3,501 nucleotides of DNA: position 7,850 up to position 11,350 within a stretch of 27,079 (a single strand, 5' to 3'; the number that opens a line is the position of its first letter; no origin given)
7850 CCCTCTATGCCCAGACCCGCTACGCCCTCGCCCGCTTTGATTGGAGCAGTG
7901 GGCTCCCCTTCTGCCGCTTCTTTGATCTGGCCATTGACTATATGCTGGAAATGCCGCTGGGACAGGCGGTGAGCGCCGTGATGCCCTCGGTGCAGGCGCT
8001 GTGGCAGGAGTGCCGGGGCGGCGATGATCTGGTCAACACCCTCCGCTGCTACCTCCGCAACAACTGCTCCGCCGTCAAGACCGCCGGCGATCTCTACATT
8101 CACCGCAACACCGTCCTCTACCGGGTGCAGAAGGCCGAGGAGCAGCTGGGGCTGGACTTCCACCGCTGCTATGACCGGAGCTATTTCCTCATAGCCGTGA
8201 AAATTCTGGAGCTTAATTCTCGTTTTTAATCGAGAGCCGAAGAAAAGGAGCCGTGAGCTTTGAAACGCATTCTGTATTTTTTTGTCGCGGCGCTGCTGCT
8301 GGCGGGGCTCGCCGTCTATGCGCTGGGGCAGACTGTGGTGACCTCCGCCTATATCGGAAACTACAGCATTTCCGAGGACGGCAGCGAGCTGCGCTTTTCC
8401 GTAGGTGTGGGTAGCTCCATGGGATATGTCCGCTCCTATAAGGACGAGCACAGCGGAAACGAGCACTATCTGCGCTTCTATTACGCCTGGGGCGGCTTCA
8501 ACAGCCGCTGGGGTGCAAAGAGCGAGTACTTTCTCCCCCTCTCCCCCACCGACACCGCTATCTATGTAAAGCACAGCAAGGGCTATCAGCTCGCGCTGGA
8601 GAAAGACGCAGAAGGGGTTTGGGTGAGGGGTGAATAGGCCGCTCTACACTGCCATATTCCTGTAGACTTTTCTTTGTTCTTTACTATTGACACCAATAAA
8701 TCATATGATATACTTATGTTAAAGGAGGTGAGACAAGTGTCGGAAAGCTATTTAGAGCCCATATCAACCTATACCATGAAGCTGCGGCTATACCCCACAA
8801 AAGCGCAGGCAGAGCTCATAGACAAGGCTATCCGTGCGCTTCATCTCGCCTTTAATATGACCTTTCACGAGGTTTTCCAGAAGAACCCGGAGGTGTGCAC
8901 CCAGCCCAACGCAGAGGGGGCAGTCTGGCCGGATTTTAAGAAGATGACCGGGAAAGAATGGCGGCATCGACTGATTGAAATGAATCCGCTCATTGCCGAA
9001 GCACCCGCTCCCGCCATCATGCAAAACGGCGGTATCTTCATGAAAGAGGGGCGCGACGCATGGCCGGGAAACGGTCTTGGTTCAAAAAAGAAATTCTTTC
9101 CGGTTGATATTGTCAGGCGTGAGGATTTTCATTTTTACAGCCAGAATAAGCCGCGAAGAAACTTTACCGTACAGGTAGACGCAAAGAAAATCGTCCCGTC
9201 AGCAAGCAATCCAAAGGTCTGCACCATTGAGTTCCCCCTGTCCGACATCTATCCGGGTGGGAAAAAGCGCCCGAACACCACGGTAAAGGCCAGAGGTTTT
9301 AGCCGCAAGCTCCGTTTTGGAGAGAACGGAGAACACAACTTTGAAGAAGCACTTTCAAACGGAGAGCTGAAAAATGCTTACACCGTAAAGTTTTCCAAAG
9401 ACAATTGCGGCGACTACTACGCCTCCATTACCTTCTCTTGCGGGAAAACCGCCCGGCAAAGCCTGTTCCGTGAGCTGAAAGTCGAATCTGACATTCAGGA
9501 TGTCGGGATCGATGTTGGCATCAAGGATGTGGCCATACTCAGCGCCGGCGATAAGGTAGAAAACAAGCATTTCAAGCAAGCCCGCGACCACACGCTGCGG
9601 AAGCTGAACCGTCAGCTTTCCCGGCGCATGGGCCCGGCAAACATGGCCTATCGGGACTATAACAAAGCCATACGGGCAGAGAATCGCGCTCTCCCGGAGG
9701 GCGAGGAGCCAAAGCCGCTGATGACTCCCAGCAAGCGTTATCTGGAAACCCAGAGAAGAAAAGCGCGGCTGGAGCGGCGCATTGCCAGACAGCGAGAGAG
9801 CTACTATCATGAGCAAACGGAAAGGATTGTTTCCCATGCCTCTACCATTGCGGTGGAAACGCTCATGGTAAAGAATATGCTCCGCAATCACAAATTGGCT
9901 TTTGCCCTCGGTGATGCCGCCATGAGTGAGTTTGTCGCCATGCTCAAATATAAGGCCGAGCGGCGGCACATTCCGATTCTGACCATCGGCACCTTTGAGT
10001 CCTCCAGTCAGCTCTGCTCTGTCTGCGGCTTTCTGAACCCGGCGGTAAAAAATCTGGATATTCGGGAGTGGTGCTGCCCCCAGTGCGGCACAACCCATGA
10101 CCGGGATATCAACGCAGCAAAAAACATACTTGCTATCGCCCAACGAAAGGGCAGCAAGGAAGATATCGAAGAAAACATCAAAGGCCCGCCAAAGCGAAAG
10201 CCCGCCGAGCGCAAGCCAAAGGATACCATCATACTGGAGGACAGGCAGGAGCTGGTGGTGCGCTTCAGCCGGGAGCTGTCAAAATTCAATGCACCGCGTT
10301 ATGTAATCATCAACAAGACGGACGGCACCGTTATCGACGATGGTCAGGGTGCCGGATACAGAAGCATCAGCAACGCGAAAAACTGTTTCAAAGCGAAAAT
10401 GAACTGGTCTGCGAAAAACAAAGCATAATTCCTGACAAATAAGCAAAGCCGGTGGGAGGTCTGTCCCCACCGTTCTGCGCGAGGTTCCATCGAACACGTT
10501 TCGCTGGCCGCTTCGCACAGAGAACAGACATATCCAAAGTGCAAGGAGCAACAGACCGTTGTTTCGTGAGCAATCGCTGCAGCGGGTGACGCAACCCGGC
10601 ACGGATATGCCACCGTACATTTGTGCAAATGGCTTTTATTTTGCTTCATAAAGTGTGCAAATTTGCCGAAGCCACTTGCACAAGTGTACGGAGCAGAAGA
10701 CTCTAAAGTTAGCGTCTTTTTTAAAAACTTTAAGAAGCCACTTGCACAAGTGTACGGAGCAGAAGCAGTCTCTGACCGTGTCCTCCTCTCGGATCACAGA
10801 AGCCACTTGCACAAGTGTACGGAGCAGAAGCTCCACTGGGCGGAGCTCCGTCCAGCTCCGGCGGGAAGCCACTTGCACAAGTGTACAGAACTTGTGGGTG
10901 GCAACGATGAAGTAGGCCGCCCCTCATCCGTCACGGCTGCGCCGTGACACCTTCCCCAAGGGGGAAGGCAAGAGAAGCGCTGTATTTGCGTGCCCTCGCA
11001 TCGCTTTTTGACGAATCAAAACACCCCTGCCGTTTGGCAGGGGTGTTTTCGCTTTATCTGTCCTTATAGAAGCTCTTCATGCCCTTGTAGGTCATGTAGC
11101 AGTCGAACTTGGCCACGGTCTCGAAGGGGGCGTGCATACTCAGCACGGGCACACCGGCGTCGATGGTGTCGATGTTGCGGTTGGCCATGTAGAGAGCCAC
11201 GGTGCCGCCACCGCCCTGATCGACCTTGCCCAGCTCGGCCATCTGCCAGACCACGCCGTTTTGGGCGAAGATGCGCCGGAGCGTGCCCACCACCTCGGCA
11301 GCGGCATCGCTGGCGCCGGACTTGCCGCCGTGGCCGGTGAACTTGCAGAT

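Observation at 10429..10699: Anti-repeat and structured scaffold between nuclease gene and array (candidate tracrRNA; natural sgRNA-like fold with repeat 1)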

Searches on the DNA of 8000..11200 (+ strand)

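Call 8: search_rna_families(source=window, start=8000, end=11200, threshold=evalue, max_evalue=1)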
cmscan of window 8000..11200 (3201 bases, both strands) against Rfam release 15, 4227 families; matches with E-value up to 1: 3.
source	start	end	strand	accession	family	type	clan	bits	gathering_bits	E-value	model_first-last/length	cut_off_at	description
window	10960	11058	+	RF01772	rnk_pseudo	Cis-reg; leader;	-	22.6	55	0.97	1-108/108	no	Pseudomonas rnk leader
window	10952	11067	+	RF02621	BSnc120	Gene; sRNA;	-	19.3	114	0.76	1-88/88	no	Brucella sRNA 120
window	8145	8196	-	RF01129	sR44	Gene; snRNA; snoRNA; CD-box;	-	16.6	45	0.69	1-55/55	no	Small nucleolar RNA sR44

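Call 85: build_rna_model(alignment_id=A3)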
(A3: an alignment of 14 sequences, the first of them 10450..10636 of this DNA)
Model R1 built from alignment A3 (14 sequences, 201 columns); structure: RNAalifold consensus.
model positions 165; base pairs 28; branch points 3; effective number of sequences 4.02; information 0.59 bits per position. Calibrated on 0.2 Mb of random sequence (short: E-values are rough).
structure used (alignment columns):
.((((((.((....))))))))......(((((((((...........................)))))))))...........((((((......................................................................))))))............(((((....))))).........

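Call 87: search_with_rna_model(model_id=R1, sources=[window, L001, L002, L003, L004, L005, L006, L007, L008, L009, L010, L011, L012, L013, L014, L015, L016, L017, L018, L019, L020, L021, L022, L023, L024, L025, L026, L027, L028, L029, L030, L031, L032, L033, L034, L035, L036, L037, L038, L039, L040, L041, L042, L043, L044, L045, L046, L047, L048, L049, L050, L051, L052, L053, L054, L055, L056, L057, L058, L059, L060, L061, L062, L063, L064, L065, L066, L067, L068, L069, L070, L071, L072, L073, L074, L075, L076, L077, L078, L079, L080, L081, L082, L083, L084, L085, L086, L087, L088, L089, L090, L091, L092, L093, L094, L095, L096, L097, L098, L099], max_evalue=1)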
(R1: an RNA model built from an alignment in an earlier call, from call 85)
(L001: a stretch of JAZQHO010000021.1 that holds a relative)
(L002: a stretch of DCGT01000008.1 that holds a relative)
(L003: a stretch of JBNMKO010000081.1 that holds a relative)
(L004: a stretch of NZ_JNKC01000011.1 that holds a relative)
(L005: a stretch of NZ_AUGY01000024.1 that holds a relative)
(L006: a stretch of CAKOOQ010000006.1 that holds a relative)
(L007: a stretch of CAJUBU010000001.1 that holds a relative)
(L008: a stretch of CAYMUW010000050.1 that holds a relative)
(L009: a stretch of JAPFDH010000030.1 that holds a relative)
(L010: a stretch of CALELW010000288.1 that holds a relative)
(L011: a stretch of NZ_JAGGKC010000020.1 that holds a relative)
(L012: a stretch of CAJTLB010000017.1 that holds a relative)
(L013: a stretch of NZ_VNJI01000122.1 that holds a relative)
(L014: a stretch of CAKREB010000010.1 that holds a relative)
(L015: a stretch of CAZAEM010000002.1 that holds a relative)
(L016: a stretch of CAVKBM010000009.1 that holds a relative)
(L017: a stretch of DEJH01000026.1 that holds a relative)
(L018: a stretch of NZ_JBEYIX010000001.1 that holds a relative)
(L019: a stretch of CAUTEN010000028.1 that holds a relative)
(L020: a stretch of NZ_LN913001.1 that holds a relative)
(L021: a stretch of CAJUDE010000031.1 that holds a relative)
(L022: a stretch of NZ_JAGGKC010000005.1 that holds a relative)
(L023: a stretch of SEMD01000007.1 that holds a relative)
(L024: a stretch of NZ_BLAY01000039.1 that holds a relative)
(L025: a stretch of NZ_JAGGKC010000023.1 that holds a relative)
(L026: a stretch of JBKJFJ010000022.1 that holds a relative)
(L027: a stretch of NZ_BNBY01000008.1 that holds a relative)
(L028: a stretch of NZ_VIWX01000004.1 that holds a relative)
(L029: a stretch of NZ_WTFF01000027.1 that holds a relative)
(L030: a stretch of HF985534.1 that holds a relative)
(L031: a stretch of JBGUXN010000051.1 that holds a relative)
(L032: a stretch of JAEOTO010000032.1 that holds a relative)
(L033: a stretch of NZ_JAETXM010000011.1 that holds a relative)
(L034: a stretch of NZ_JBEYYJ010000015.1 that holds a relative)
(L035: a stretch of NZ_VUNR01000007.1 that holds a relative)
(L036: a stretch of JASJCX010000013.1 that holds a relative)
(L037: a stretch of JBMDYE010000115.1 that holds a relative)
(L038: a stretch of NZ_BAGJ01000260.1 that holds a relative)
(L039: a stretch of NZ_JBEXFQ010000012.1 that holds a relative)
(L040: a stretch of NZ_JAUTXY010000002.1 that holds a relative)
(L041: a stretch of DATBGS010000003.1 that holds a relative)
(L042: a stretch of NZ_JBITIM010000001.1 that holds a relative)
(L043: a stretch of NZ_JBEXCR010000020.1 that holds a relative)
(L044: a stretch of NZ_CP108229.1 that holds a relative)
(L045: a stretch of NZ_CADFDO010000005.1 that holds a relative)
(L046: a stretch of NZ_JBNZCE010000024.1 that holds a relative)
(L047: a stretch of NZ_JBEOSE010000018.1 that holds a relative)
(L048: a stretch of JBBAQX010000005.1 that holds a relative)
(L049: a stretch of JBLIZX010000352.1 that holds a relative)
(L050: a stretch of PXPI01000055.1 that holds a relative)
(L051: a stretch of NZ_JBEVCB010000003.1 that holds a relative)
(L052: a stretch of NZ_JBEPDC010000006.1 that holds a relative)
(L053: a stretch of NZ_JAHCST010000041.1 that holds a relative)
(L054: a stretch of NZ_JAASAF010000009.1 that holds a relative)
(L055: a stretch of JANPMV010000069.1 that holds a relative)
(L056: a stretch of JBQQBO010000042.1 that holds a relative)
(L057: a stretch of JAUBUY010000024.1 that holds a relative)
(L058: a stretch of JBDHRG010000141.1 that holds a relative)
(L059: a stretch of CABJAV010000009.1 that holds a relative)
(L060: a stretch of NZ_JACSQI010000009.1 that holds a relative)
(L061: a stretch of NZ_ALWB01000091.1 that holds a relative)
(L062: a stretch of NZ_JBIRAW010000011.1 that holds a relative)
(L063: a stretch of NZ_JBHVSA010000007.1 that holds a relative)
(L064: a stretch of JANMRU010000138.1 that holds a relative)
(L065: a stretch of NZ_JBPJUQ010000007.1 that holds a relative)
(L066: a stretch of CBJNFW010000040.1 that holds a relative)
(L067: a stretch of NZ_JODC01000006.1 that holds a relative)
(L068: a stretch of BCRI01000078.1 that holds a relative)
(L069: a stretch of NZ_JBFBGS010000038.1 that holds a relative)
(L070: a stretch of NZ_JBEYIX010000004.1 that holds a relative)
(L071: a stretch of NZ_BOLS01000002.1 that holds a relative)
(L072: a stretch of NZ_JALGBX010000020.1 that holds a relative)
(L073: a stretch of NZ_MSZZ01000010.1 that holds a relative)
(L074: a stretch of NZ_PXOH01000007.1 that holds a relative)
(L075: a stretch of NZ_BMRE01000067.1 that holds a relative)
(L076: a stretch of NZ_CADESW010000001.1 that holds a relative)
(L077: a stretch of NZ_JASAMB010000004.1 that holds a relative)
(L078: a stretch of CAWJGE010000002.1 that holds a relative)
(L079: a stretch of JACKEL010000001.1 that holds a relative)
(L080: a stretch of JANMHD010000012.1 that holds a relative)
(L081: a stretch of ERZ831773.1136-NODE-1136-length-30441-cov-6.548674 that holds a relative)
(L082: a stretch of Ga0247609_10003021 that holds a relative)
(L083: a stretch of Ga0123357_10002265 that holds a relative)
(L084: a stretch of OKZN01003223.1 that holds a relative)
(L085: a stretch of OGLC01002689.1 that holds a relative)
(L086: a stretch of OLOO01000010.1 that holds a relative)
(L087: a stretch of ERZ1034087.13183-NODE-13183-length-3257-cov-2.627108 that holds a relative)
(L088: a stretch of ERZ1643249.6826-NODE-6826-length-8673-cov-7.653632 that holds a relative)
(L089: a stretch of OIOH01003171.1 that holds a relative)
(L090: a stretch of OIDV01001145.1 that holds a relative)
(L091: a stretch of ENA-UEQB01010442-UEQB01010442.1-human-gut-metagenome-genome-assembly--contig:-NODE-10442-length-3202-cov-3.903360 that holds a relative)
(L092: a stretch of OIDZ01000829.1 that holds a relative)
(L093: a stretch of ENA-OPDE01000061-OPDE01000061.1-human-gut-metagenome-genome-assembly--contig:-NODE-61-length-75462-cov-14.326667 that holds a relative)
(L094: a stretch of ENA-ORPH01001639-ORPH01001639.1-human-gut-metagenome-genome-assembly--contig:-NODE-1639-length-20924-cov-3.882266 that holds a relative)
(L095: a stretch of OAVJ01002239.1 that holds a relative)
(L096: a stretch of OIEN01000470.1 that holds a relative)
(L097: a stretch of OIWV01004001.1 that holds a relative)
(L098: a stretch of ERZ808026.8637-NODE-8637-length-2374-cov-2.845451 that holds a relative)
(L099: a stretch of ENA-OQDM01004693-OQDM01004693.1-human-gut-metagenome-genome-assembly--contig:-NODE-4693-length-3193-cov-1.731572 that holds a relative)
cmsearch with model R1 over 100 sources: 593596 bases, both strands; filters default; matches with E-value up to 1: 4.
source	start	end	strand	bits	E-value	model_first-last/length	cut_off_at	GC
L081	4149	4316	+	136.9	1.4e-35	1-165/165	no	0.4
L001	3352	3516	+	132.5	2.3e-34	1-165/165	no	0.54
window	10450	10636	+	107.7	1.9e-27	1-165/165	no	0.57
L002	4616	4783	+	94.7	7.9e-24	1-165/165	no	0.38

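Call 88: search_with_rna_model(model_id=R1, sources=[L100, L101, L102, L103, L104, L105, L106, L107, L108, L109, L110, L111, L112, L113, L114, L115, L116, L117, L118, L119, L120, L121, L122, L123, L124, L125, L126, L127, L128, L129, L130, L131, L132, L133, L134, L135, L136, L137, L138, L139, L140, L141, L142, L143, L144, L145, L146, L147, L148, L149, L150, L151, L152, L153, L154, L155, L156, L157, L158, L159, L160, L161, L162, L163, L164, L165, L166, L167, L168, L169, L170, L171, L172, L173, L174, L175, L176, L177, L178, L179, L180, L181, L182, L183, L184, L185], max_evalue=1)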
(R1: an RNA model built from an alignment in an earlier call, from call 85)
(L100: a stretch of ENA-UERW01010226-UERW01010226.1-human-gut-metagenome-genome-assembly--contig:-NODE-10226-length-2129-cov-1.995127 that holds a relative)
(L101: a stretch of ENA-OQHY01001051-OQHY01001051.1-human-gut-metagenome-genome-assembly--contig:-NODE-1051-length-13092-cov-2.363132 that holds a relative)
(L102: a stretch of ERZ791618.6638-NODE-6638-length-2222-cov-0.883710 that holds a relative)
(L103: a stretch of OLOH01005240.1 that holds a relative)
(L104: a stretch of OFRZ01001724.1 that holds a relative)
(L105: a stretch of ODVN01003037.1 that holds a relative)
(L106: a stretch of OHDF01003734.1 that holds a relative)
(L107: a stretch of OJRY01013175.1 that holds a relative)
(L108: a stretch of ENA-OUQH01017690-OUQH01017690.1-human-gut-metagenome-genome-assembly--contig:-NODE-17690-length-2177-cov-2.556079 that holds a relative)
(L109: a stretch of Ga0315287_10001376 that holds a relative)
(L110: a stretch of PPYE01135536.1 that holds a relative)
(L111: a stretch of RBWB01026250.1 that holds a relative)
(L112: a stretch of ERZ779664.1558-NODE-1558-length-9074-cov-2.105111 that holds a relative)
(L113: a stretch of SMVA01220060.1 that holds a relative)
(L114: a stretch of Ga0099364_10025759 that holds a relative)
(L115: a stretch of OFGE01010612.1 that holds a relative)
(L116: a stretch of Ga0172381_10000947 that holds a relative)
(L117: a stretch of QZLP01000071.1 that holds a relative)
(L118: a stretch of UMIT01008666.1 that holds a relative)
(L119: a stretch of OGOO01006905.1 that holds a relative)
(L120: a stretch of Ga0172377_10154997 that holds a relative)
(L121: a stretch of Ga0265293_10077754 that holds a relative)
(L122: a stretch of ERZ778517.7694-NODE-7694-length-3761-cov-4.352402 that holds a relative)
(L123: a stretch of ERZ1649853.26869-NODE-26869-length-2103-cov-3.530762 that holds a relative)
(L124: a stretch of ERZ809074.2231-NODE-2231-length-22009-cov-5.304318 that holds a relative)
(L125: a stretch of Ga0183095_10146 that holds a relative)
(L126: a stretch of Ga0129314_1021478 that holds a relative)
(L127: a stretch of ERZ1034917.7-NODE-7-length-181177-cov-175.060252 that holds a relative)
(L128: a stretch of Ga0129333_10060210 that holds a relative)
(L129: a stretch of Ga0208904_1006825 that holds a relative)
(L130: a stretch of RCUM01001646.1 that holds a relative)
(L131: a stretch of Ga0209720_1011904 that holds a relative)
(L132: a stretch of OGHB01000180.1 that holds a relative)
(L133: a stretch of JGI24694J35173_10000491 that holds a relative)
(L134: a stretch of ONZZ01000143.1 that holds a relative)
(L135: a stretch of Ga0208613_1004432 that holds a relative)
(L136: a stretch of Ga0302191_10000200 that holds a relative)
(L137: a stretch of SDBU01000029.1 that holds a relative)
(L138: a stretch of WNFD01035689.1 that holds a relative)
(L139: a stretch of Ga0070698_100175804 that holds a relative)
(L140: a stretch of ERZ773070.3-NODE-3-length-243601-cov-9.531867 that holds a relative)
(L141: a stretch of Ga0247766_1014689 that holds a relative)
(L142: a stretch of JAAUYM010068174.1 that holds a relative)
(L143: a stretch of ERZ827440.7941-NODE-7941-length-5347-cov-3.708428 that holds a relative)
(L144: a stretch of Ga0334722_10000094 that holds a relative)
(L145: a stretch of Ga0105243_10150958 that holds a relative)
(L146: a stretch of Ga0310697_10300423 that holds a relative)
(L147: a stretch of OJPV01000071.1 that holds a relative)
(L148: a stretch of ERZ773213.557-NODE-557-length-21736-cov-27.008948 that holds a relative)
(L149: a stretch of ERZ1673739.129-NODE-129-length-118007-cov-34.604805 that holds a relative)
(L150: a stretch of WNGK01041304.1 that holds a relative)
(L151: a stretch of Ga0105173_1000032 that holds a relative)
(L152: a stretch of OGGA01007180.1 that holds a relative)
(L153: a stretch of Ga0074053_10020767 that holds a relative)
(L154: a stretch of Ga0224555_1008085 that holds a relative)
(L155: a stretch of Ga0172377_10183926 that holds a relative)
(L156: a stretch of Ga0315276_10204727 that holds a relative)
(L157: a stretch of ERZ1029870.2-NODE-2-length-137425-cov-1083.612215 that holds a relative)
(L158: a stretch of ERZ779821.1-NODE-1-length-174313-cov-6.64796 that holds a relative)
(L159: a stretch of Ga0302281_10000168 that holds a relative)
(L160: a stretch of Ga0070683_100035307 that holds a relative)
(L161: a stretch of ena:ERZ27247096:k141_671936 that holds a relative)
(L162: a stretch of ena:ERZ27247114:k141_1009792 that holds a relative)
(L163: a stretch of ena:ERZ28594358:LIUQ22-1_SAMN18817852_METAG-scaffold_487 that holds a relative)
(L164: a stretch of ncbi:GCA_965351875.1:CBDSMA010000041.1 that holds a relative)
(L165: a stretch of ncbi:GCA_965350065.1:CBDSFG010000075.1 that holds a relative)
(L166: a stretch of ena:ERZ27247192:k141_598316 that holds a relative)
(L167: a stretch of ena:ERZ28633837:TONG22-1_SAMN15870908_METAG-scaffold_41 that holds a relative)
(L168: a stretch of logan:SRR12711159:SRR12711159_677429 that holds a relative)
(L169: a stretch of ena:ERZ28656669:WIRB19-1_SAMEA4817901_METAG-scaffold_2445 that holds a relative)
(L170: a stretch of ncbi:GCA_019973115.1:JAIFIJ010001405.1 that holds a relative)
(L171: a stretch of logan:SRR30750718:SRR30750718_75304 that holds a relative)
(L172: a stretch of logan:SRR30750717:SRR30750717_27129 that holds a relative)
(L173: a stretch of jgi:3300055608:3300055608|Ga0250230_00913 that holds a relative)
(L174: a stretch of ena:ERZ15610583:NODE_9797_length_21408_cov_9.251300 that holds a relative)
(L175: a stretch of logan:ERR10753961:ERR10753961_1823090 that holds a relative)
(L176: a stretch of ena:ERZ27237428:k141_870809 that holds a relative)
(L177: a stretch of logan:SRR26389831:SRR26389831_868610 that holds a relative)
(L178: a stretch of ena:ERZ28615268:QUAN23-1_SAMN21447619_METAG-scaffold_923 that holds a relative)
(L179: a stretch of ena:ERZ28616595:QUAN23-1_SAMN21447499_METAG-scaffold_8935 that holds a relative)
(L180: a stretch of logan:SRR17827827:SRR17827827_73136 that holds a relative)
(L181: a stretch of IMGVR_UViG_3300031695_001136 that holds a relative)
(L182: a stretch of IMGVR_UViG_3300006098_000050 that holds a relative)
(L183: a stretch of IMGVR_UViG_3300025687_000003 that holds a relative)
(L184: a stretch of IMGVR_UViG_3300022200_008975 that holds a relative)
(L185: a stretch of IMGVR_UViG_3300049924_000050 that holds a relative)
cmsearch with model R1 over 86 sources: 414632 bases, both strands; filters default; matches with E-value up to 1: 23.
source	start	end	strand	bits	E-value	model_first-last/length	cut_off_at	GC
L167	4172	4335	+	147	1.4e-38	1-165/165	no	0.5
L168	2052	2215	+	147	1.4e-38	1-165/165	no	0.5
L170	4169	4333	+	141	6.8e-37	1-165/165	no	0.47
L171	3097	3261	+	141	6.8e-37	1-165/165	no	0.47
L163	4196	4361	+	140.6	8.9e-37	1-165/165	no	0.5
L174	4168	4332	+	138.8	2.8e-36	1-165/165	no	0.52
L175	2012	2176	+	138.8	2.8e-36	1-165/165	no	0.52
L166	4225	4387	+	137.3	7.4e-36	1-165/165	no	0.52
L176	4200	4367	+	137.2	7.7e-36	1-165/165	no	0.36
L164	4168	4332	+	134.6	4.1e-35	1-165/165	no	0.48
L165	4168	4332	+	134.6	4.1e-35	1-165/165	no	0.48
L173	4169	4336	+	131.6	2.9e-34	1-165/165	no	0.39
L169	4161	4325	+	129.7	9.6e-34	1-165/165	no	0.52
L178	4243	4405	+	127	5.5e-33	1-165/165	no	0.55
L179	4243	4405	+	127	5.5e-33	1-165/165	no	0.55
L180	4243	4405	+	127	5.5e-33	1-165/165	no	0.55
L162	3218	3403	+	105.6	5e-27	1-165/165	no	0.49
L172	3099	3234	+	105.5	5.4e-27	1-136/165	3'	0.47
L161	4230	4415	+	104.7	8.7e-27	1-165/165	no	0.49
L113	2032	2199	-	16.7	0.03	1-165/165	no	0.38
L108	225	364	+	12.9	0.35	1-165/165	no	0.35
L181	1369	1381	-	12.6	0.41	6-18/165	no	0.69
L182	246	258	-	12.6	0.41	6-18/165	no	0.69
